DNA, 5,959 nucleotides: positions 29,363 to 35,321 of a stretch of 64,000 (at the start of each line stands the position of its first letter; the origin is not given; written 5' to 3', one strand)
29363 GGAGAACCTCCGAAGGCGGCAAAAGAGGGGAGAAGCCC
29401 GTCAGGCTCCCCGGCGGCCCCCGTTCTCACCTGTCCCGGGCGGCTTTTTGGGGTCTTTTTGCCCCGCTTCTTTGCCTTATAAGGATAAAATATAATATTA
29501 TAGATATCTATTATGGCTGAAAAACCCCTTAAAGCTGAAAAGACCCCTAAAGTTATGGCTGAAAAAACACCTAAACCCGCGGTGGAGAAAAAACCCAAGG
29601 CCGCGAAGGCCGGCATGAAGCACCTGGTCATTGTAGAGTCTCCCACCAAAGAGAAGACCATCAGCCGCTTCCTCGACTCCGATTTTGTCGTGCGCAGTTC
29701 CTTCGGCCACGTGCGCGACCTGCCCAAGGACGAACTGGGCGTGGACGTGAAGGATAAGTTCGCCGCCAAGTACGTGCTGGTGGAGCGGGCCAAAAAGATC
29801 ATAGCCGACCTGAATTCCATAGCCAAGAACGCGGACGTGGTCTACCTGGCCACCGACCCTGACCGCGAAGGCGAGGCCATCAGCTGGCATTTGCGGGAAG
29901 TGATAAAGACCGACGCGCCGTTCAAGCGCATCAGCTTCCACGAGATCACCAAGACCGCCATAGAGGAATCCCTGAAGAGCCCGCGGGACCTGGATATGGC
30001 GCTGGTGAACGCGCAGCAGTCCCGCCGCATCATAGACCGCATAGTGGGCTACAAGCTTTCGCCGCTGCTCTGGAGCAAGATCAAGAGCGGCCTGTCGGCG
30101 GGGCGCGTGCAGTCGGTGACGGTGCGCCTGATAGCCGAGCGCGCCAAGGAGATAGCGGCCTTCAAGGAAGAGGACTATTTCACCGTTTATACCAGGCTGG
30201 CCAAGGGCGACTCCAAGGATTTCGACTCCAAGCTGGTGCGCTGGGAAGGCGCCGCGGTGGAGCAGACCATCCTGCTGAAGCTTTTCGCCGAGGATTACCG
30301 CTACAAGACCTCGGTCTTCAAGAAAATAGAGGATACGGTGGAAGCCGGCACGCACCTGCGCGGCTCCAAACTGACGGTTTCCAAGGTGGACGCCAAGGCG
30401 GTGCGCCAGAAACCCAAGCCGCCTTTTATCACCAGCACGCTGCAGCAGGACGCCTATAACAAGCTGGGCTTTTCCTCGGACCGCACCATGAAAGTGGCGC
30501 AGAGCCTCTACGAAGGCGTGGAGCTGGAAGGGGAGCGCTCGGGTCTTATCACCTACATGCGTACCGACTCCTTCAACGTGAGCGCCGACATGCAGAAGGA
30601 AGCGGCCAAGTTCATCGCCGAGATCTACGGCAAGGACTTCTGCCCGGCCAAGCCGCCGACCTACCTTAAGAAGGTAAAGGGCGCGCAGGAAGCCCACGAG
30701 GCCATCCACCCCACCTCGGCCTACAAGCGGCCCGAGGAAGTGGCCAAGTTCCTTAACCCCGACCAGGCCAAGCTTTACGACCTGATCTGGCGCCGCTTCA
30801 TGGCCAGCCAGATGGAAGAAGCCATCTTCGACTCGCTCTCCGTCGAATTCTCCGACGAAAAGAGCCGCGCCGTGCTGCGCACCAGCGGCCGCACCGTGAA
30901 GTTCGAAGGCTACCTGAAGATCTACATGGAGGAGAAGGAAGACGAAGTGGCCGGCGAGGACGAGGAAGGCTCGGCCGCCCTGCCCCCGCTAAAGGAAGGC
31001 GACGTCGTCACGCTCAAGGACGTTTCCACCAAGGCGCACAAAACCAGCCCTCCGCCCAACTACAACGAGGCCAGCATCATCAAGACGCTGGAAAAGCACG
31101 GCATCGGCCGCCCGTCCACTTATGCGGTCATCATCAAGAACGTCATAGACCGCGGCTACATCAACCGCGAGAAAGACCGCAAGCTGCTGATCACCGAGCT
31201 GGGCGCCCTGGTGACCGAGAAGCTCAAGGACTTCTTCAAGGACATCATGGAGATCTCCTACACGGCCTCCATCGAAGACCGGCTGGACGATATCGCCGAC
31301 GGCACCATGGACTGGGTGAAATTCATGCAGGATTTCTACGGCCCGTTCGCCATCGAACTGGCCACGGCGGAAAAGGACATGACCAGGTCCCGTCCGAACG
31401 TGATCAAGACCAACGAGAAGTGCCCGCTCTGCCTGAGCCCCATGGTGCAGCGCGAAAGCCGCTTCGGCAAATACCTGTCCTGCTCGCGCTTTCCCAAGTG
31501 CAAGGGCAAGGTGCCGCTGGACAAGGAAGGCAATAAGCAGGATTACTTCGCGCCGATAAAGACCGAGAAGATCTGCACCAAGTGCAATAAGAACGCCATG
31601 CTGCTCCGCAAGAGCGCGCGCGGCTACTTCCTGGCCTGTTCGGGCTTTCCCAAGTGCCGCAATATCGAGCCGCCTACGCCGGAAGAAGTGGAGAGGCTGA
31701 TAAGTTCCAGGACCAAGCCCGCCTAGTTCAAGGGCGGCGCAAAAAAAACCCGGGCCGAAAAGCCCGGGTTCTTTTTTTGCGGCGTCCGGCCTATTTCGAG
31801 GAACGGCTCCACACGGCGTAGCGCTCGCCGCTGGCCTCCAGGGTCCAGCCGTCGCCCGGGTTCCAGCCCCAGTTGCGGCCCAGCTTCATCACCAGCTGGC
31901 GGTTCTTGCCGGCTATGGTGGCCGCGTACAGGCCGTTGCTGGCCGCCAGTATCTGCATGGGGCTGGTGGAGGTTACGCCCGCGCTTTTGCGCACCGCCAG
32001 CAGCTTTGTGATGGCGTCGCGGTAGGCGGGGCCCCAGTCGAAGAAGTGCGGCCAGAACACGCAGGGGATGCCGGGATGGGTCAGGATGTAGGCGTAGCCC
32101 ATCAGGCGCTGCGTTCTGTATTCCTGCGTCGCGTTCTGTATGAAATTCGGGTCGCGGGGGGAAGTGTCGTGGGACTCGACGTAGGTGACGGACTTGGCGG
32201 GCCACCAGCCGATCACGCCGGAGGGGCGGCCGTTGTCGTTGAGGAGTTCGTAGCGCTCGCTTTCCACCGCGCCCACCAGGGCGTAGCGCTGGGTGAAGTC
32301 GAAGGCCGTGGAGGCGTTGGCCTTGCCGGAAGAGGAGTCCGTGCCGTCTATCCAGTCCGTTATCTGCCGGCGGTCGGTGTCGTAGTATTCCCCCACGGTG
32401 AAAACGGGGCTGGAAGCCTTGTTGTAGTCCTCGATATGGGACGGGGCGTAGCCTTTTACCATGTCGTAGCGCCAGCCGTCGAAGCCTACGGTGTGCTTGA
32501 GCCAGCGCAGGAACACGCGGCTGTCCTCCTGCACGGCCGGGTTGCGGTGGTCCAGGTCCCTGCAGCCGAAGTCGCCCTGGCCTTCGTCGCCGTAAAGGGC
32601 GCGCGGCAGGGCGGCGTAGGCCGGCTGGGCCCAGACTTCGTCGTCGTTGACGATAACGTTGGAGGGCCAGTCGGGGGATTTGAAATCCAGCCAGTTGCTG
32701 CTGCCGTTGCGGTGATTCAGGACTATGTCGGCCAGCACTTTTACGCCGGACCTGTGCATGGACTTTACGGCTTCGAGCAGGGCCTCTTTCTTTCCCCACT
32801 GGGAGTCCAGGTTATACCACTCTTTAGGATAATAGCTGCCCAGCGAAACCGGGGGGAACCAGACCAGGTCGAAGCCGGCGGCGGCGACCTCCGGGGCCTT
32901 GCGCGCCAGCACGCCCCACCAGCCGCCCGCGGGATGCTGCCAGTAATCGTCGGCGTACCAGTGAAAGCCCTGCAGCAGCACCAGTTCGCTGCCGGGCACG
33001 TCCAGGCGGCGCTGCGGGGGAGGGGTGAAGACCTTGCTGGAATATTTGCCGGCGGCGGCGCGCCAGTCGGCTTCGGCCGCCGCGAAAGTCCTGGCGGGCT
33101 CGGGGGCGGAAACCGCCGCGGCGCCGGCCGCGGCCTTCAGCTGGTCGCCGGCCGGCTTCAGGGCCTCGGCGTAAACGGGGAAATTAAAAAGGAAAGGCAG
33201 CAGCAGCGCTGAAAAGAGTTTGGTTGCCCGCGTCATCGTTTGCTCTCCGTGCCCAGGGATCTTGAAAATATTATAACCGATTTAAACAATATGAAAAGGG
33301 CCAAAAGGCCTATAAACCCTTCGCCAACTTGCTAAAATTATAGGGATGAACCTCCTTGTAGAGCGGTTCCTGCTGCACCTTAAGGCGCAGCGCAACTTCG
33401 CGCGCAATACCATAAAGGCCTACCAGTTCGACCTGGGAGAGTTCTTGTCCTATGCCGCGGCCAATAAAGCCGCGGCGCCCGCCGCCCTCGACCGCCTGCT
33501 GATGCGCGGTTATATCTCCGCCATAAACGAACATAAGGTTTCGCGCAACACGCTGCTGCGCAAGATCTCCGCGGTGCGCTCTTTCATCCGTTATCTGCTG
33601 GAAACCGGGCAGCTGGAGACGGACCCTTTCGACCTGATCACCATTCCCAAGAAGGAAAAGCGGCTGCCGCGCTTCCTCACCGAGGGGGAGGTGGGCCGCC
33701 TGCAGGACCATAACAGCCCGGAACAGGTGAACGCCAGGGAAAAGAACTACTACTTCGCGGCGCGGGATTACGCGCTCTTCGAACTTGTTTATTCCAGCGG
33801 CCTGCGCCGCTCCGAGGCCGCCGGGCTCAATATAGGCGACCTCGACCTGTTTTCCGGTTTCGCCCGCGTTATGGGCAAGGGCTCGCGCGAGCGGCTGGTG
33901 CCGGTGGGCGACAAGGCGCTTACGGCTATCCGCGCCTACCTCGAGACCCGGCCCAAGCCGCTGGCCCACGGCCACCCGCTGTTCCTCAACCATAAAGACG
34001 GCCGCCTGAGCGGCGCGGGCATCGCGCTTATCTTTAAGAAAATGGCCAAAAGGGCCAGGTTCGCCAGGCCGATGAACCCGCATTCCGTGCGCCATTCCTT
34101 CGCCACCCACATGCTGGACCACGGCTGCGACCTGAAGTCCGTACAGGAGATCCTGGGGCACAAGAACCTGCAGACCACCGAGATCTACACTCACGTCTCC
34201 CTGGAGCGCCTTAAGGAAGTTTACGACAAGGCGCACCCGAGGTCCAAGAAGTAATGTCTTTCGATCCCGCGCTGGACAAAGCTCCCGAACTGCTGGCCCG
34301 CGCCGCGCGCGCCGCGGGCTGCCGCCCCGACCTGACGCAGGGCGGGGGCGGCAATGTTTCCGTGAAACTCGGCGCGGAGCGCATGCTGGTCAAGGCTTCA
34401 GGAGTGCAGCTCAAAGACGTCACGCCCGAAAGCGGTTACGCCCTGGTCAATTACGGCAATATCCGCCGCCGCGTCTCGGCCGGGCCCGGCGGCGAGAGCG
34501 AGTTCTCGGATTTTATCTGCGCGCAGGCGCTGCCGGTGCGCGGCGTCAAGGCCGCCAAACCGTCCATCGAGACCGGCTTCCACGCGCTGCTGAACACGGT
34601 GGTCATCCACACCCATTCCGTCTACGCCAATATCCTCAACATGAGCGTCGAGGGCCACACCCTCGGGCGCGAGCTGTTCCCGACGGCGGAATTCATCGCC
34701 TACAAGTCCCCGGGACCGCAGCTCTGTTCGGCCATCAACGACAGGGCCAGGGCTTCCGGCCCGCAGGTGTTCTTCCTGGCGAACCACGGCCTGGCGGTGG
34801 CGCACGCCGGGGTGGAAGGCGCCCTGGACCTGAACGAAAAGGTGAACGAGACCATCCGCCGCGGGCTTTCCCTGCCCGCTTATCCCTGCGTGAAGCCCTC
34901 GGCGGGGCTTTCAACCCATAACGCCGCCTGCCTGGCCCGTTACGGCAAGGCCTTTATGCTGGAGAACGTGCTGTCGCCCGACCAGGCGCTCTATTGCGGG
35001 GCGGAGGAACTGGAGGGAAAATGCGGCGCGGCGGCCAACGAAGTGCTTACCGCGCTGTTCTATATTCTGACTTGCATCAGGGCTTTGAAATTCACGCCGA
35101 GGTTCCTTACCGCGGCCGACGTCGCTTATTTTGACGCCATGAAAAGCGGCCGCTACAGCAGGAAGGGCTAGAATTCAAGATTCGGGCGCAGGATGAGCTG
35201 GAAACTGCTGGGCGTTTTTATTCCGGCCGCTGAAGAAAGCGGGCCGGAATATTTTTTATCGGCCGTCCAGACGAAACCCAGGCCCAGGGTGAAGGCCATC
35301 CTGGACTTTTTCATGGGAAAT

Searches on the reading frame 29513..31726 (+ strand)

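Call 31: search_protein_families(library=pfam, proteins=[window:29513-31726:+], max_evalue=0.0001)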
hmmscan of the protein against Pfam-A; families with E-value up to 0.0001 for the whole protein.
window:29513-31726:+ (737 aa): 3 families
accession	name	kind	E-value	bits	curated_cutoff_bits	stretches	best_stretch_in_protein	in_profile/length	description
PF01131.25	Topoisom_bac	-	2.7e-120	402.6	35.1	1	160-606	2-411/411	DNA topoisomerase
PF01396.24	Zn_ribbon_Top1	-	2.3e-21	75.7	32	2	635-671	2-38/39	Topoisomerase DNA binding C4 zinc finger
PF01751.28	Toprim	-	1.4e-19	70.5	23.1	1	38-145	2-96/96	Toprim domain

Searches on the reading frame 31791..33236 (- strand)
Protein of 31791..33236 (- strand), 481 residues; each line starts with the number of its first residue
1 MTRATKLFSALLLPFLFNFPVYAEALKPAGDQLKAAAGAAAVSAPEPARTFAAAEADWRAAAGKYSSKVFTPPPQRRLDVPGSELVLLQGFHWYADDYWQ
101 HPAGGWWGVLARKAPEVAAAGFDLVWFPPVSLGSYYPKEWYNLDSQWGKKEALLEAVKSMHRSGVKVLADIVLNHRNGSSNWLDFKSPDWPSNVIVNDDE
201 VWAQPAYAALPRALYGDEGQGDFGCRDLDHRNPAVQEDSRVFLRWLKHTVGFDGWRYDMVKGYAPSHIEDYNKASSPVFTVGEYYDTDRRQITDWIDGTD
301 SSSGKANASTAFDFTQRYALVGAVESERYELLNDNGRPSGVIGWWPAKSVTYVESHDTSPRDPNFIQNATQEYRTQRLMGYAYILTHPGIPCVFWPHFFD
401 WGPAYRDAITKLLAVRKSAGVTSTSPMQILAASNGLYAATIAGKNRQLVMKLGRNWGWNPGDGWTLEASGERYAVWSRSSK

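Call 31: search_protein_families(library=pfam, proteins=[window:31791-33236:-], max_evalue=0.0001)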
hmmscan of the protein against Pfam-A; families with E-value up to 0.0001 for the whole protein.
window:31791-33236:- (481 aa): 3 families
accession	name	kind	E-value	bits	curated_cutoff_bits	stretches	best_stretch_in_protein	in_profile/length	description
PF07821.18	Alpha-amyl_C2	-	5.5e-15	55.9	27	1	419-476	2-59/60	Alpha-amylase C-terminal beta-sheet domain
PF00128.31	Alpha-amylase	-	1e-12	48.5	22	1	119-300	30-257/446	Alpha amylase, catalytic domain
PF09081.16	AMT4_dom_C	-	2.3e-08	34.3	27.6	1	399-456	1-55/64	Glucan 1,4-alpha-maltotetraohydrolase, domain C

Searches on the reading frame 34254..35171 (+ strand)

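Call 31: search_protein_families(library=pfam, proteins=[window:34254-35171:+], max_evalue=0.0001)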
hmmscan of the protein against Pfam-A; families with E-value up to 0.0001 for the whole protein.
window:34254-35171:+ (305 aa): 1 family
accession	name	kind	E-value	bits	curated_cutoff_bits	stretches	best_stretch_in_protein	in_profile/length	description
PF00596.27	Aldolase_II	-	1e-18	68.3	22.2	1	13-201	2-179/183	Class II Aldolase and Adducin N-terminal domain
